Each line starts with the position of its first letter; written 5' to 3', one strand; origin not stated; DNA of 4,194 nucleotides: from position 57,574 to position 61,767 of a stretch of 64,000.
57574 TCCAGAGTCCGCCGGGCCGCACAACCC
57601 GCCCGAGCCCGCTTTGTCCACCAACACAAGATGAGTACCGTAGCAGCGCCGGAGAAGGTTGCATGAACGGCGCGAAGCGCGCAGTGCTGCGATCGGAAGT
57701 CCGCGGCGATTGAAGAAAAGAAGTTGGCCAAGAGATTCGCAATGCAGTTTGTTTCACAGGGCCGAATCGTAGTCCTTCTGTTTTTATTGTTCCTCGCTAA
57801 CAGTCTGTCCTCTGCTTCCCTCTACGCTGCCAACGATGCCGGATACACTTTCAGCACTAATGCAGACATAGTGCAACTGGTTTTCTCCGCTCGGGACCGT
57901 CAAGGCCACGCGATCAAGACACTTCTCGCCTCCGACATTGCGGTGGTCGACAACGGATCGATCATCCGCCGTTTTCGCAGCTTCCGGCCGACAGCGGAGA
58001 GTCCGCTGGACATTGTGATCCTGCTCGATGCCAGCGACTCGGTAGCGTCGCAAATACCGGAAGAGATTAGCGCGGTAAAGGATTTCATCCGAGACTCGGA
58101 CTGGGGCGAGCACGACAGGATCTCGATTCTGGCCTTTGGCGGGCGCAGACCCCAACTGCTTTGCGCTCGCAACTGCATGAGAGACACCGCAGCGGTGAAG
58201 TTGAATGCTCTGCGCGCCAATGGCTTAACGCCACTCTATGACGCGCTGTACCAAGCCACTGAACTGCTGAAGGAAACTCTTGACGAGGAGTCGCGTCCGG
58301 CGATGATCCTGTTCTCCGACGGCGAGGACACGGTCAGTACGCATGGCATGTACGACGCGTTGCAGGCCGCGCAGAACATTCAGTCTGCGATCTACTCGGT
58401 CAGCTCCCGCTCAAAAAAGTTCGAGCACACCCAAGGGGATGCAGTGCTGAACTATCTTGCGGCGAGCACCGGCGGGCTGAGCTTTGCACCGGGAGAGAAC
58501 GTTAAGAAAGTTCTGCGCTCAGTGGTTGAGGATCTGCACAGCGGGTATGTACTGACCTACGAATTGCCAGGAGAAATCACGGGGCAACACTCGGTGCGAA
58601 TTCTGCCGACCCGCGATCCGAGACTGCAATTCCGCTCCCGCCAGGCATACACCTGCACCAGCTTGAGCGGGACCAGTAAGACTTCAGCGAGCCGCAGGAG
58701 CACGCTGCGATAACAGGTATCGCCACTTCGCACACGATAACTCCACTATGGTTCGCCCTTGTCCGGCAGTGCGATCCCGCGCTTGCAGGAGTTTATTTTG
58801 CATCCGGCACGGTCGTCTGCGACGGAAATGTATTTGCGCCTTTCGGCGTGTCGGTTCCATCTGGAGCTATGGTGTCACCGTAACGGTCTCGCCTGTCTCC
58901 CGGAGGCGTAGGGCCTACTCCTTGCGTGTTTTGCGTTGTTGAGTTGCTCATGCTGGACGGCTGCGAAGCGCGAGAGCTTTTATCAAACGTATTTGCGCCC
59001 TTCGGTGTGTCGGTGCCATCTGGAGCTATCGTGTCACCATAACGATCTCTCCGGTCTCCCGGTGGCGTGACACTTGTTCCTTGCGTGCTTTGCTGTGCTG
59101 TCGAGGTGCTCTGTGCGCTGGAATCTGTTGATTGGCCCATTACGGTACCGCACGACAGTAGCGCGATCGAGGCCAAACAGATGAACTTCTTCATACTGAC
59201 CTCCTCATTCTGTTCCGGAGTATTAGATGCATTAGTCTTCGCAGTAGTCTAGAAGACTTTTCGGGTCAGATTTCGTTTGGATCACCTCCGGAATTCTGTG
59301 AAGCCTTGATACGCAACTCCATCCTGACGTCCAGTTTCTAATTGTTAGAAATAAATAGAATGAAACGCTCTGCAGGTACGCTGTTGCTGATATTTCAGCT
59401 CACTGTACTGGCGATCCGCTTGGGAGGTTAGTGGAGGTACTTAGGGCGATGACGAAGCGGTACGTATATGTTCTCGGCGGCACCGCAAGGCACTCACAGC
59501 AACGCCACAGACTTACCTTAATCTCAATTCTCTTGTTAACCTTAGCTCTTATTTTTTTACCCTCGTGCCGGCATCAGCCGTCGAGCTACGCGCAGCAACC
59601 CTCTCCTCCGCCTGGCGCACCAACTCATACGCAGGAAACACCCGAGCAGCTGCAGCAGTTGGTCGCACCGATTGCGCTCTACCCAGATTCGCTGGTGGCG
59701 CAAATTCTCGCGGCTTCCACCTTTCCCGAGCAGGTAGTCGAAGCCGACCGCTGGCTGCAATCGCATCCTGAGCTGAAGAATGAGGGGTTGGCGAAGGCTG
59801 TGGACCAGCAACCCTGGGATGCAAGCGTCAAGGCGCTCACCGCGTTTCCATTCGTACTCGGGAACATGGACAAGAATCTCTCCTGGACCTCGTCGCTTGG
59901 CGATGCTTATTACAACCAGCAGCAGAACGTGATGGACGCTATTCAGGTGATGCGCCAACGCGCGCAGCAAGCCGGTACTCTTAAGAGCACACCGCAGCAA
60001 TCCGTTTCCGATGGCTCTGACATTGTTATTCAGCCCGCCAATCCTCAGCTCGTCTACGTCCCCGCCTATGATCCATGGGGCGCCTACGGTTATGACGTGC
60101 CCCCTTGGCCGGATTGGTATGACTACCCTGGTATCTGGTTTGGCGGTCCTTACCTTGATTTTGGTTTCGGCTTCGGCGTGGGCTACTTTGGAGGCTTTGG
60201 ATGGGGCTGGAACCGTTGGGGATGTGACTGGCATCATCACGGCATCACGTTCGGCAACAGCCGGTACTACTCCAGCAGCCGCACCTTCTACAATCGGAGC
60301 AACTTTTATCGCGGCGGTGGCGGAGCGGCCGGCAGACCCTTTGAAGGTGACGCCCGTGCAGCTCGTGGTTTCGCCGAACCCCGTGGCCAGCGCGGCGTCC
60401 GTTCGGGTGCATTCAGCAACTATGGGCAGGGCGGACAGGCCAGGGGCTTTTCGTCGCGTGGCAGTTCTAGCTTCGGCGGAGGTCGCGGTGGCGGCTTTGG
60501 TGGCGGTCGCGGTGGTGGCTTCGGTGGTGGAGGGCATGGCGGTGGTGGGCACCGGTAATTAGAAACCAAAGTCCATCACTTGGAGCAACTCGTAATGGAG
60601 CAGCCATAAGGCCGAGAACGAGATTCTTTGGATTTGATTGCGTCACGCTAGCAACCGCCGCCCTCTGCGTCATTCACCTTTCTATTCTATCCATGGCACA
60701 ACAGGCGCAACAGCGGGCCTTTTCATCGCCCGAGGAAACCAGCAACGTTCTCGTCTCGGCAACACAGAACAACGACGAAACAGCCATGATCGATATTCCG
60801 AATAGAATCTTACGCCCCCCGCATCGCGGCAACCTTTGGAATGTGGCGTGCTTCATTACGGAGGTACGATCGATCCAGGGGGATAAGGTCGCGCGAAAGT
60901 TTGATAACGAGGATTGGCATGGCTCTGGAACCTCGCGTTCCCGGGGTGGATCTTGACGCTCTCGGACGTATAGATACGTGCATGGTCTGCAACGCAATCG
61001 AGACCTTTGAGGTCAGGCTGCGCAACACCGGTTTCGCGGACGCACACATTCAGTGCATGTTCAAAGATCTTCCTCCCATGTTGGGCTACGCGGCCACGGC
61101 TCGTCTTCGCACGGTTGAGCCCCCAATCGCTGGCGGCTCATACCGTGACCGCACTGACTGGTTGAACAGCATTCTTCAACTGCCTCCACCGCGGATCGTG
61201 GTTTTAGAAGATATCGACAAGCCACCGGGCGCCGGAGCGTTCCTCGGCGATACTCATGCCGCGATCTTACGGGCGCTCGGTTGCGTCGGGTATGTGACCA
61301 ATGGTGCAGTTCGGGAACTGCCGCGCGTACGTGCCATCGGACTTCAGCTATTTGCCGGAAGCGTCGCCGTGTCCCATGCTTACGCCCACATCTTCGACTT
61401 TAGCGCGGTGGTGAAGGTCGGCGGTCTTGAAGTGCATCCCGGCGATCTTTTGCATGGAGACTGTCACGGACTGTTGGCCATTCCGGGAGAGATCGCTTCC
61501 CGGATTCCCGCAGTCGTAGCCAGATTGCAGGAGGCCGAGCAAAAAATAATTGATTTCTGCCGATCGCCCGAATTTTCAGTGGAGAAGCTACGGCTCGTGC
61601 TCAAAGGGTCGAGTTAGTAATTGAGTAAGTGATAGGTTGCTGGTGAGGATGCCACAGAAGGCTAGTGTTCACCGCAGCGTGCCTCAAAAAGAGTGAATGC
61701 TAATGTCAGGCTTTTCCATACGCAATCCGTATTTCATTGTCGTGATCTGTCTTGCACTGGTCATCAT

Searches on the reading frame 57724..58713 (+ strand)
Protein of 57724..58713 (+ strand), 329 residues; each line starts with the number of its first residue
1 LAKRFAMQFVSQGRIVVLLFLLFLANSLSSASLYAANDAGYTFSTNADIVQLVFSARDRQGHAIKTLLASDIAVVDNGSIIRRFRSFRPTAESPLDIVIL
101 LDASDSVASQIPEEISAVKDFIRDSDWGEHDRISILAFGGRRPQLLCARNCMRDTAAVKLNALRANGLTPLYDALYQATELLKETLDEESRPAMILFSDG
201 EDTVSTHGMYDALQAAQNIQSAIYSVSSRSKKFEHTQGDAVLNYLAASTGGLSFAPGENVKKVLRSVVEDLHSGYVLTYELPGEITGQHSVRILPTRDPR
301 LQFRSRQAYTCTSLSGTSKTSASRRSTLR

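Call 38: search_protein_families(library=pfam, proteins=[window:57724-58713:+], max_evalue=0.001)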
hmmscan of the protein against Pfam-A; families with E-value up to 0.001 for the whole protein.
window:57724-58713:+ (329 aa): 3 families
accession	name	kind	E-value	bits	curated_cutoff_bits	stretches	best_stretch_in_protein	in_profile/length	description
PF13519.12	VWA_2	-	5.1e-10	40.4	27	1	97-201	1-107/107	von Willebrand factor type A domain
PF00092.34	VWA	-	8.5e-08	33.1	23.8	1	96-226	1-137/174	von Willebrand factor type A domain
PF13768.12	VWA_3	-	1.4e-06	28.9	27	1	96-252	2-152/155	von Willebrand factor type A domain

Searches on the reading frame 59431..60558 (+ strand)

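Call 38: search_protein_families(library=pfam, proteins=[window:59431-60558:+], max_evalue=0.001)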
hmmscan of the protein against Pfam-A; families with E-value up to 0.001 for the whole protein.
window:59431-60558:+ (375 aa): 1 family
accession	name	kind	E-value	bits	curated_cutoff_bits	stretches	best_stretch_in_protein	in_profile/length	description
PF11737.13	DUF3300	-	1.8e-64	217.8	25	1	71-281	2-210/227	Protein of unknown function (DUF3300)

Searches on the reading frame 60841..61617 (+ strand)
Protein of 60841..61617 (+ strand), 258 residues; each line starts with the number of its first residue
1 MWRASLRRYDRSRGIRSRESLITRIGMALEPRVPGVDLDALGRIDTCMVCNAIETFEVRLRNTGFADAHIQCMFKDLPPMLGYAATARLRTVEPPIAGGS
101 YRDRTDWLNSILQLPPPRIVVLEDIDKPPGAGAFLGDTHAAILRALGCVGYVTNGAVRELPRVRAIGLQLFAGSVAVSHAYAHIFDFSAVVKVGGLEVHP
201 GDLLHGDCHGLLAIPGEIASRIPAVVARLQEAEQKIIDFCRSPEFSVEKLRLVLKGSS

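Call 38: search_protein_families(library=pfam, proteins=[window:60841-61617:+], max_evalue=0.001)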
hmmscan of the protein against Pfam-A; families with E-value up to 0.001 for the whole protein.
window:60841-61617:+ (258 aa): 1 family
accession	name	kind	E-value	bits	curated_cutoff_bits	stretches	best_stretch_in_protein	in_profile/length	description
PF03737.21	RraA-like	-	2.3e-17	64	24.5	1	46-211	1-150/152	Aldolase/RraA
